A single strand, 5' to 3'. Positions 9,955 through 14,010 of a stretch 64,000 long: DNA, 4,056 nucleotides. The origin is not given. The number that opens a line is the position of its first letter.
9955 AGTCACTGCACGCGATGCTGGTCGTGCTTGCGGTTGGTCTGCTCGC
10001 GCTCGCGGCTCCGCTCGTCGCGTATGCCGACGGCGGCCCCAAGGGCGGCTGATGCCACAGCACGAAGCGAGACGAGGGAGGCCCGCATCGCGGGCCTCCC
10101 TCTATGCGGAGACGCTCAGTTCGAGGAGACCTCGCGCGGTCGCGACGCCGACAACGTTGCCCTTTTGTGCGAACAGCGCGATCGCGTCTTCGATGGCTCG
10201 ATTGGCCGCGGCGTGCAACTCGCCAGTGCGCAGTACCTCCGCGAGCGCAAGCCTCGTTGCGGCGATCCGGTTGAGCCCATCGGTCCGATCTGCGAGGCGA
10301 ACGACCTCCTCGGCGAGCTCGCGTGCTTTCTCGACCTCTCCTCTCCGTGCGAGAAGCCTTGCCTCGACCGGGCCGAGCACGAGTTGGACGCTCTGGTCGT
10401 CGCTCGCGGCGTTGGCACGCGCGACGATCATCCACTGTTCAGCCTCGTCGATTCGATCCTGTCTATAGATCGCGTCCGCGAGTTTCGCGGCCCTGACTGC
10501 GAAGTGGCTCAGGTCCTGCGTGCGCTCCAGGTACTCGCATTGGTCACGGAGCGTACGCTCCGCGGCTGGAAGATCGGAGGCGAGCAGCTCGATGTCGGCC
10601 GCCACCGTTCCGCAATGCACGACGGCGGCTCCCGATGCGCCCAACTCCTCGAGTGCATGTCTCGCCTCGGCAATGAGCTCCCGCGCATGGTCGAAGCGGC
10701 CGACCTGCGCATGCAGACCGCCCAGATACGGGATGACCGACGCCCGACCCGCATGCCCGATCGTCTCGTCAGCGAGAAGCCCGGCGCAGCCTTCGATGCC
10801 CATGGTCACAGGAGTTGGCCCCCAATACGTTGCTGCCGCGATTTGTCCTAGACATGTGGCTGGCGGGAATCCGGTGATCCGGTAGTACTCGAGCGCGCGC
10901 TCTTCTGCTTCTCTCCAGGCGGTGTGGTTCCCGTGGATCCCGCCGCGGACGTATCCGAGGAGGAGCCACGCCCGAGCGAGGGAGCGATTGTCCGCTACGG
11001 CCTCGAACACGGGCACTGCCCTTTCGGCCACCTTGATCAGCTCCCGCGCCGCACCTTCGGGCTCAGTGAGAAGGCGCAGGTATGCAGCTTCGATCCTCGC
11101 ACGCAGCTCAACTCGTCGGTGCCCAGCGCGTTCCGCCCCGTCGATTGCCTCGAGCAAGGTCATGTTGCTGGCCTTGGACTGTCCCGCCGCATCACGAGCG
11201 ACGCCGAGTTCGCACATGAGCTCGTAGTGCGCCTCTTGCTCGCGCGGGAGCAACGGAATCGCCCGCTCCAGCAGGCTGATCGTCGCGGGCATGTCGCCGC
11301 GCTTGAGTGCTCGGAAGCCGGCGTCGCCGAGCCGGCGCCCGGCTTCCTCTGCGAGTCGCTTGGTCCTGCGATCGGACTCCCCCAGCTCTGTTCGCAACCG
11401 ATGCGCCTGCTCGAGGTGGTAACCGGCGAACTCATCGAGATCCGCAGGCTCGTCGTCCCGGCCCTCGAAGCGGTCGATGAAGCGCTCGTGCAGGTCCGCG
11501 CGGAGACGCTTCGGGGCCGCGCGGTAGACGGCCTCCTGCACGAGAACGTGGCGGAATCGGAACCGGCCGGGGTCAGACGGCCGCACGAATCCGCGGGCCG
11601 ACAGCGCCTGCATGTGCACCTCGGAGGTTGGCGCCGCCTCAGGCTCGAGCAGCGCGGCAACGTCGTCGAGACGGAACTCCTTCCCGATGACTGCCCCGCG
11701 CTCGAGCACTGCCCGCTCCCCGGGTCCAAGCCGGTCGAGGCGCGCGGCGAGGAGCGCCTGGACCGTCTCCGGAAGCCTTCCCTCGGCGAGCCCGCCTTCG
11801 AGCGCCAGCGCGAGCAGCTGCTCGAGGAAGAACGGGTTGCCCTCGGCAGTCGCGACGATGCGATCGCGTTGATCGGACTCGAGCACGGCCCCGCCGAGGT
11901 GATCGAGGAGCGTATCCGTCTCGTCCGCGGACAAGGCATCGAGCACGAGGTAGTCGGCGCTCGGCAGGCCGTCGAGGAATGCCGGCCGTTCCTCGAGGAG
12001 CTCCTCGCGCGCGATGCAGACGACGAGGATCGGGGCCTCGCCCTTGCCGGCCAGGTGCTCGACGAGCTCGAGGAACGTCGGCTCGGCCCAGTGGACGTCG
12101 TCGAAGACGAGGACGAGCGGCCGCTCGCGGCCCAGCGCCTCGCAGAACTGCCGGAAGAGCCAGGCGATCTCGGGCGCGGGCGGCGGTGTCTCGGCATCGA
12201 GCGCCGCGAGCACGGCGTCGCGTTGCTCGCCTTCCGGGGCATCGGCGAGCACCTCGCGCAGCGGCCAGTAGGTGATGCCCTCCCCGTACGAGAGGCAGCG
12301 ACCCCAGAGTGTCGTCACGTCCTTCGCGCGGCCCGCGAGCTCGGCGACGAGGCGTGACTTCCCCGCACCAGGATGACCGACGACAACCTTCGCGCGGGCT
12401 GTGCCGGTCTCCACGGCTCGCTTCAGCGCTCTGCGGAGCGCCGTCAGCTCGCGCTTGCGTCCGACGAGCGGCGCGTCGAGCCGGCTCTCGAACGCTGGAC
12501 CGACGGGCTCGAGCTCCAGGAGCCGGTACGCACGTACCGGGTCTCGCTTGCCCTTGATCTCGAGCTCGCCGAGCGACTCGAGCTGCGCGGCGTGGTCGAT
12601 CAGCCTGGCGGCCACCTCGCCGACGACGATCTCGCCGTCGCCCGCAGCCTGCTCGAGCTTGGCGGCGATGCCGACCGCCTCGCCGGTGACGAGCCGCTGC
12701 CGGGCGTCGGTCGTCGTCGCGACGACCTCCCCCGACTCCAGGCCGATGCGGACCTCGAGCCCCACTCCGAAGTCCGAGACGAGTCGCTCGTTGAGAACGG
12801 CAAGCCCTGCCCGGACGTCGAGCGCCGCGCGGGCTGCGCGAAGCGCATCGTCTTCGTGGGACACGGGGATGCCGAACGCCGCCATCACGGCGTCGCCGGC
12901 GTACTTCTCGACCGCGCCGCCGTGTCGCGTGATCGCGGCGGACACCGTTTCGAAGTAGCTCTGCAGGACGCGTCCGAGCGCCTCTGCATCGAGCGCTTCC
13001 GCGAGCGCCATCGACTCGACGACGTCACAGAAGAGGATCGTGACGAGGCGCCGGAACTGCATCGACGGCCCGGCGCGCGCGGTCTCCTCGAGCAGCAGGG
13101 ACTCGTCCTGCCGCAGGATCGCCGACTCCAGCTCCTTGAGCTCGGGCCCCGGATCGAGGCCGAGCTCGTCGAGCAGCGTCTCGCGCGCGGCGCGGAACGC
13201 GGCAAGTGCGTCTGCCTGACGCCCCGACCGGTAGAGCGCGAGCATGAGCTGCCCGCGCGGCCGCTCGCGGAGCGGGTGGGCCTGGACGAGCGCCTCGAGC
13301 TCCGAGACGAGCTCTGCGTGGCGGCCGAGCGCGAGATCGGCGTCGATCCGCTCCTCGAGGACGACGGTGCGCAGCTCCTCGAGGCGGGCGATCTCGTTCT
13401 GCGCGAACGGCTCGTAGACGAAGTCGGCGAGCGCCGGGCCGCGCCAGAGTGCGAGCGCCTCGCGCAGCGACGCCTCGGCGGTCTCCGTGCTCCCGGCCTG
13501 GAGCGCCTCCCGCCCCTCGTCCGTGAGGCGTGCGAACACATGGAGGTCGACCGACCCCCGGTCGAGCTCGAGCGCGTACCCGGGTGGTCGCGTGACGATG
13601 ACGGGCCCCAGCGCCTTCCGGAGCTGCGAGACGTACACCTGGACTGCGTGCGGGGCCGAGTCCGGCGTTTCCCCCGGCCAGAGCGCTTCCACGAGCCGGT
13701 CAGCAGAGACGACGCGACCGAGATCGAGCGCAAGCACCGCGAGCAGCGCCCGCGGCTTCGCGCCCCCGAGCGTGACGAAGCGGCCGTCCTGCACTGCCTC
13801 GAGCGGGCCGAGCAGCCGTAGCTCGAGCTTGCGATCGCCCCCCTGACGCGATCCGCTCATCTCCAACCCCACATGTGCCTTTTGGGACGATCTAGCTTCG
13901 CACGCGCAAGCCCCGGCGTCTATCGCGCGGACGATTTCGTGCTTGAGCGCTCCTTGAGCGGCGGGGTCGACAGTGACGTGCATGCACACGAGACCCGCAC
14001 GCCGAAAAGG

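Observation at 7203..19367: Six copies of an 18-bp direct-repeat box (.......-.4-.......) with SARP-operator geometry define a local regulon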

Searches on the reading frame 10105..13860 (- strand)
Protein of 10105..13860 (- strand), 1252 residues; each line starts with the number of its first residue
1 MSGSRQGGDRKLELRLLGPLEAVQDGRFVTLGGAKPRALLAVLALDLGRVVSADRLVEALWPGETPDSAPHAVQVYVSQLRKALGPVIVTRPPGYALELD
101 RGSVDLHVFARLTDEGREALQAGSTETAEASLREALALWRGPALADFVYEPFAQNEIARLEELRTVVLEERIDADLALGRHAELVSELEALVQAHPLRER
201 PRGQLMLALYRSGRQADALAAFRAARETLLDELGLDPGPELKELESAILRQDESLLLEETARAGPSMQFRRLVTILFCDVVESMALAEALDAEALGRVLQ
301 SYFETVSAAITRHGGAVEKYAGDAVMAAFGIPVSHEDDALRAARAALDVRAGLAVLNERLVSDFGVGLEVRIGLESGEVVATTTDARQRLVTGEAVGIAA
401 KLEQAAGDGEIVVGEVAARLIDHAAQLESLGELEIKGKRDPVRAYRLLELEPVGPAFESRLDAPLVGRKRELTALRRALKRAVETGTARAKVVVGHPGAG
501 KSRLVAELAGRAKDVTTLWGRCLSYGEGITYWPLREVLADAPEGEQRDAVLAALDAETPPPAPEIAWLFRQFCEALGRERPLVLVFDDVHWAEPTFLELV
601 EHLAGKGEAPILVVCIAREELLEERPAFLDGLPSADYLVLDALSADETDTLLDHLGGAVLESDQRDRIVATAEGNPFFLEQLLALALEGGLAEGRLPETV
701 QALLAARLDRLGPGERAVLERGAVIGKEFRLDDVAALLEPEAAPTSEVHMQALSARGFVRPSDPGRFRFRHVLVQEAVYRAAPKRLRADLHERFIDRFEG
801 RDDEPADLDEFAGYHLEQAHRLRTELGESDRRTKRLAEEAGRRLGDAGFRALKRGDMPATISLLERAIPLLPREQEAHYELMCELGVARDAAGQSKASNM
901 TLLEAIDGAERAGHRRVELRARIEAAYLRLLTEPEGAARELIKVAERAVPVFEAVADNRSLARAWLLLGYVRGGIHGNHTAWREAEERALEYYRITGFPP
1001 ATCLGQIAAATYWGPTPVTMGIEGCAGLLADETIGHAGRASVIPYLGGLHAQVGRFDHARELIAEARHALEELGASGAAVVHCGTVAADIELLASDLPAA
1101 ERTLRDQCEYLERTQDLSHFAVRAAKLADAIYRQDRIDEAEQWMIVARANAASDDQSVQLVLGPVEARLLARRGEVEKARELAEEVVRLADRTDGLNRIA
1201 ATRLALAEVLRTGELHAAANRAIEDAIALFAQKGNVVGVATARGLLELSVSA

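Call 17: search_protein_families(library=pfam, proteins=[window:10105-13860:-], max_evalue=0.01)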
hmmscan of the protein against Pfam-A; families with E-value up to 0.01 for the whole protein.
window:10105-13860:- (1252 aa): 8 families
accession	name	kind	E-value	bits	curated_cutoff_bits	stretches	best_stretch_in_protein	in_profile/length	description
PF03704.23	BTAD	-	1.9e-49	168.2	22.1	1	104-249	1-146/146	Bacterial transcriptional activator domain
PF13191.12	AAA_16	-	1.3e-22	81.5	32.6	1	464-614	1-167/167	AAA ATPase domain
PF00211.25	Guanylate_cyc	-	1.7e-18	67.3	21.9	1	272-447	8-181/183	Adenylate and Guanylate cyclase catalytic domain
PF00486.34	Trans_reg_C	-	4.8e-10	39.8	26.2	1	35-95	9-75/77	Transcriptional regulatory protein, C terminal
PF13401.12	AAA_22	-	2.4e-07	31.6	27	1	487-614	4-119/130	AAA domain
PF10923.14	BrxC_BrxD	-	6.5e-05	22.5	22.2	1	464-514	26-75/414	BREX system ATP-binding protein BrxC/D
PF13671.12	AAA_33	-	0.0019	19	27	0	492-625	3-114/143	AAA domain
PF13424.12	TPR_12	-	0.0029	18.2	30.1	1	1167-1230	10-75/77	Tetratricopeptide repeat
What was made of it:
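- On SARP-LAL regulators (PimR type), for the protein at 10102-13860: Pfam Trans_reg_C E 5e-10 and BTAD E 2e-49 (call 17).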

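Call 38: search_protein_families(library=ncbifam, proteins=[window:10105-13860:-], max_evalue=0.01)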
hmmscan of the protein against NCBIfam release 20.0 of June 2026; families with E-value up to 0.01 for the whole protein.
window:10105-13860:- (1252 aa): 4 families
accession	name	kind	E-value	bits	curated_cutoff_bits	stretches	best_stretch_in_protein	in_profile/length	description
NF053617.1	SARPRegAfsRStmc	equivalog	1.2e-62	212.2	1430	1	6-261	23-278/986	SARP-family global regulator AfsR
TIGR03903.1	TOMM_kin_cyc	equivalog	5e-50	170.4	705.75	2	270-556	285-578/1267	TOMM system kinase/cyclase fusion protein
NF041231.1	BagI_FevR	exception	1.1e-46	159.6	500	1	29-251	8-235/315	AfsR/SARP family transcriptional regulator BagI/FevR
NF058673.1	LipAdnlyCyLipJMY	equivalog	1.2e-08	34.1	800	1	264-437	287-439/449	bifunctional lipase/adenylate cyclase LipJ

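Call 47: search_protein_families(library=padloc, proteins=[window:10105-13860:-], max_evalue=0.001)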
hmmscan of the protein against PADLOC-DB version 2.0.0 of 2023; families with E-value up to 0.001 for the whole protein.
window:10105-13860:- (1252 aa): 9 families
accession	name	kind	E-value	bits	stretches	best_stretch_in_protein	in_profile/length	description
PDLC02367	PycC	-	5.4e-19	66.5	1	273-418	44-190/226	-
PDLC00734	PycC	-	2.2e-17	61.2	1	265-428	183-352/374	Pycsar cyclase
PDLC00766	PycC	-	1.8e-12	45.2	1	273-421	44-196/232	Pycsar cyclase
PDLC02370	PycC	-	1e-07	29.7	1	274-427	83-244/340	-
PDLC02368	PycC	-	7.1e-07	27.1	1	272-416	44-195/234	-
PDLC02366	PycC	-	1.3e-05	22.3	1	317-426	326-438/486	-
PDLC00764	PycC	-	2.8e-05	21.2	1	271-440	93-272/449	Pycsar cyclase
PDLC02369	PycC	-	3.5e-05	21.5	1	273-422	47-192/248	-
PDLC03959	SngB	-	0.0002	18.6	0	466-505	33-71/439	-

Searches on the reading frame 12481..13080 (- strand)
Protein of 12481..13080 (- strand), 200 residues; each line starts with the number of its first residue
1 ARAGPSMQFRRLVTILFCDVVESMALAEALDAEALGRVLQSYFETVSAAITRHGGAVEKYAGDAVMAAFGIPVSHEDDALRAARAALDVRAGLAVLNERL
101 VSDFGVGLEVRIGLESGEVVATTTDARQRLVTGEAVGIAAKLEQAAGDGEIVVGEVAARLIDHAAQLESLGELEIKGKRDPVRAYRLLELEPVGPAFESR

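Call 88: search_solved_structures(query=window:12481-13080:-, max_evalue=0.001, show_alignments=2)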
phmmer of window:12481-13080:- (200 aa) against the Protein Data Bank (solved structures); distinct sequences matched with E-value up to 0.001: 39.
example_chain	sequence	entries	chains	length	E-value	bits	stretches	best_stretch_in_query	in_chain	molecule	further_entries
2w01_A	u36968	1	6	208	1.6e-21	80.4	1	10-185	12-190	ADENYLATE CYCLASE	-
6fht_A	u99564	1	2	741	7e-21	78.3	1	10-185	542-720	Bacteriophytochrome,Adenylate cyclase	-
3r5g_A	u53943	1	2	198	1.1e-20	77.8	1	10-189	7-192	CyaB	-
1wc0_A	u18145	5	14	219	7.3e-15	58.7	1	10-183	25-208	ADENYLATE CYCLASE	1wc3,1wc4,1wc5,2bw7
1wc1_A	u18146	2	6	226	1.1e-14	58.1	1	11-183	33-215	ADENYLATE CYCLASE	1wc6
5x4t_A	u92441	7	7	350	2e-12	50.8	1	15-185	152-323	Photoactivated adenylyl cyclase | Family 3 adenylate cyclase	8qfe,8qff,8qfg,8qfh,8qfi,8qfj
9f1z_A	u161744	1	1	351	2e-12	50.8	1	15-185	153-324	Family 3 adenylate cyclase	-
5x4u_A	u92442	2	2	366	2.2e-12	50.6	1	15-185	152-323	Photoactivated adenylyl cyclase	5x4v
4yus_A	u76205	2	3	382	2.5e-12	50.5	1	15-185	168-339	Family 3 adenylate cyclase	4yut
9f1w_A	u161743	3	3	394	2.7e-12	50.4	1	15-185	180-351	Family 3 adenylate cyclase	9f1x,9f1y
5o5k_A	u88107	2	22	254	3.2e-12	50.1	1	13-179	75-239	Adenylate cyclase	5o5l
1yk9_A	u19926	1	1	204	7.9e-11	45.6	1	14-184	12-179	Adenylate cyclase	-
4p2m_A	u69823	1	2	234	8.4e-11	45.5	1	14-184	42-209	Adenylate cyclase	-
4p2f_A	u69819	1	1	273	9.9e-11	45.3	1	14-184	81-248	Adenylate cyclase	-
7yz9_A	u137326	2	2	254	1.1e-10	45.1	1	14-179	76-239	Adenylate cyclase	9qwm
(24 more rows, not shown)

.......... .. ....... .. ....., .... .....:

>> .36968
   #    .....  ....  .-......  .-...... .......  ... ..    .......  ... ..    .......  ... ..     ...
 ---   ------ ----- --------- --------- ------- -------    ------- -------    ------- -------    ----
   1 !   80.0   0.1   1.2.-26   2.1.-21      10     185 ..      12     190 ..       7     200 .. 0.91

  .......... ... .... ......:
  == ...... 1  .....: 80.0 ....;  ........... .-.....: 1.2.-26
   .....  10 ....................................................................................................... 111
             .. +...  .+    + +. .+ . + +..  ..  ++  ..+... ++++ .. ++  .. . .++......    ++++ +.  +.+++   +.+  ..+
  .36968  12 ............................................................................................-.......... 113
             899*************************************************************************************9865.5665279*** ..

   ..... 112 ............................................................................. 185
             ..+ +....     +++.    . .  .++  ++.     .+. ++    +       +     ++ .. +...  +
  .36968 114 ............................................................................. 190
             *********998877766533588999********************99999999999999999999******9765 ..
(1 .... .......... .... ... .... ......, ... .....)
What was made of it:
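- Closest known: SARP-LAL regulators: PimR, SanG, PolR, FilR, PteR. Same: The cyclase-like domain is probably non-catalytic: here Asn->Gly and Arg->Lys at the transition-state positions (call 88).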

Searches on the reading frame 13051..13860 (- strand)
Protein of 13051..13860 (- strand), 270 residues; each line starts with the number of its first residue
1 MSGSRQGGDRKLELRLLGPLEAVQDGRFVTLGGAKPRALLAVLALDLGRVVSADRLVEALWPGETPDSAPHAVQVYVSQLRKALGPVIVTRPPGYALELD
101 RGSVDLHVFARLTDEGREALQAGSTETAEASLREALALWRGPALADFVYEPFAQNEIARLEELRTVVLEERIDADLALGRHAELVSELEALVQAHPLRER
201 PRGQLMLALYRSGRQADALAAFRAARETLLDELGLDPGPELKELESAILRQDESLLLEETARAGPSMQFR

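Call 41: search_solved_structures(query=window:13051-13860:-, max_evalue=0.001, show_alignments=2)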
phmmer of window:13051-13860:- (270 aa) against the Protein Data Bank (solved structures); distinct sequences matched with E-value up to 0.001: 5.
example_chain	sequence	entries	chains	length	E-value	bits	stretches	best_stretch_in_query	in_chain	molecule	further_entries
8hvr_I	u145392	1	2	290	2.3e-51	178.1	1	12-255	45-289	Regulatory protein AfsR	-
8k60_I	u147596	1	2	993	3.1e-50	174.4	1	12-257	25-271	Regulatory protein AfsR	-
8jke_I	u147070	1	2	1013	3.3e-50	174.3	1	12-257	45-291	Regulatory protein AfsR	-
2fez_A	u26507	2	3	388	2.1e-44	155.3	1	9-253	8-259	Probable regulatory protein embR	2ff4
7lz9_A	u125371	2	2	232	6.2e-07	32.5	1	21-104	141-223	Putative two-component system response regulator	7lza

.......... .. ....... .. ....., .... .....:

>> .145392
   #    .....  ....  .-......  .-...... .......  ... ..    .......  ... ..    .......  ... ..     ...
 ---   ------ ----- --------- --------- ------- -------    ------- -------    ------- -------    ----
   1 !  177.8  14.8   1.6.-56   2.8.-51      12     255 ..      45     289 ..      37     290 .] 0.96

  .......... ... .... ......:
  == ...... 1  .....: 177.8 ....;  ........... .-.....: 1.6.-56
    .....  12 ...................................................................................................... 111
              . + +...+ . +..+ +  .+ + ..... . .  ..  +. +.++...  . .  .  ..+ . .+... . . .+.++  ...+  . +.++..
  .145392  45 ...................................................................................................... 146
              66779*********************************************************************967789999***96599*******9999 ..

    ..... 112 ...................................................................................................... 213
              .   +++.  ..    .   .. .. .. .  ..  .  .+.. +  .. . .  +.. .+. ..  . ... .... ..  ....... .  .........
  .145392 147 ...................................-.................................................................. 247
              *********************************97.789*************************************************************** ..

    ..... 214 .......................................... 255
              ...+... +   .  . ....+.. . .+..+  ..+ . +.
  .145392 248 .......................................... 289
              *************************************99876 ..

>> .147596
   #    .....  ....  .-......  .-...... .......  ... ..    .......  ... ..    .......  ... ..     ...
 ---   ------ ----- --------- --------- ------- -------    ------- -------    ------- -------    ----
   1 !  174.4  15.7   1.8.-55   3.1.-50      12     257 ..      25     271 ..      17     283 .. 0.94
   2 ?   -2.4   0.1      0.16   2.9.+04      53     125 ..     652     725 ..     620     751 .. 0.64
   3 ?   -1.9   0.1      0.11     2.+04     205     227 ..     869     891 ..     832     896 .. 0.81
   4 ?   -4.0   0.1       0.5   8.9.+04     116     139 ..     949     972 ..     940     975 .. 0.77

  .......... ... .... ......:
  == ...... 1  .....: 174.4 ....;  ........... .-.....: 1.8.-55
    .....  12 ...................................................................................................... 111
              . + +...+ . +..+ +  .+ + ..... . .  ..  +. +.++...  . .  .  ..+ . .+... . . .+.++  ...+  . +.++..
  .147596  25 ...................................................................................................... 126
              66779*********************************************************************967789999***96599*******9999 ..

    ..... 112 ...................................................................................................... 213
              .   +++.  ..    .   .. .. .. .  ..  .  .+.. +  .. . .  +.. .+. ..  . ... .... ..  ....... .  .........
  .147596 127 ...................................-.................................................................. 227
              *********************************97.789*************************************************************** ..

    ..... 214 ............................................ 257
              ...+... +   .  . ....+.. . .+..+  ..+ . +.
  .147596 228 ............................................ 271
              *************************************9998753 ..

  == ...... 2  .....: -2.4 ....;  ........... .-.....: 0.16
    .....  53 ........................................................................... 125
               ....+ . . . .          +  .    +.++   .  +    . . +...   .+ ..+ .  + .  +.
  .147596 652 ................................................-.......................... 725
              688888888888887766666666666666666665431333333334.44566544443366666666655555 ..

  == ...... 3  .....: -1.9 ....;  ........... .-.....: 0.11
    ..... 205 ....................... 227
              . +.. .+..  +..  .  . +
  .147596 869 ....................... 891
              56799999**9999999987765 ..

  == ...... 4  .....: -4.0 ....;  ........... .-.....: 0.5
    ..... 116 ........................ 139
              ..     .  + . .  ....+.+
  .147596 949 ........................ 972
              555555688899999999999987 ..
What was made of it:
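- On SARP-LAL regulators (PimR type), for the protein at 10102-13860: AfsR and EmbR structures match at E 2e-51 and 2e-44 (call 41).
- Closest known: AfsR / afs box at the afsS promoter of Streptomyces coelicolor. Same: The SARP domain of 10102-13860 matches AfsR at E 2e-51 (call 41).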
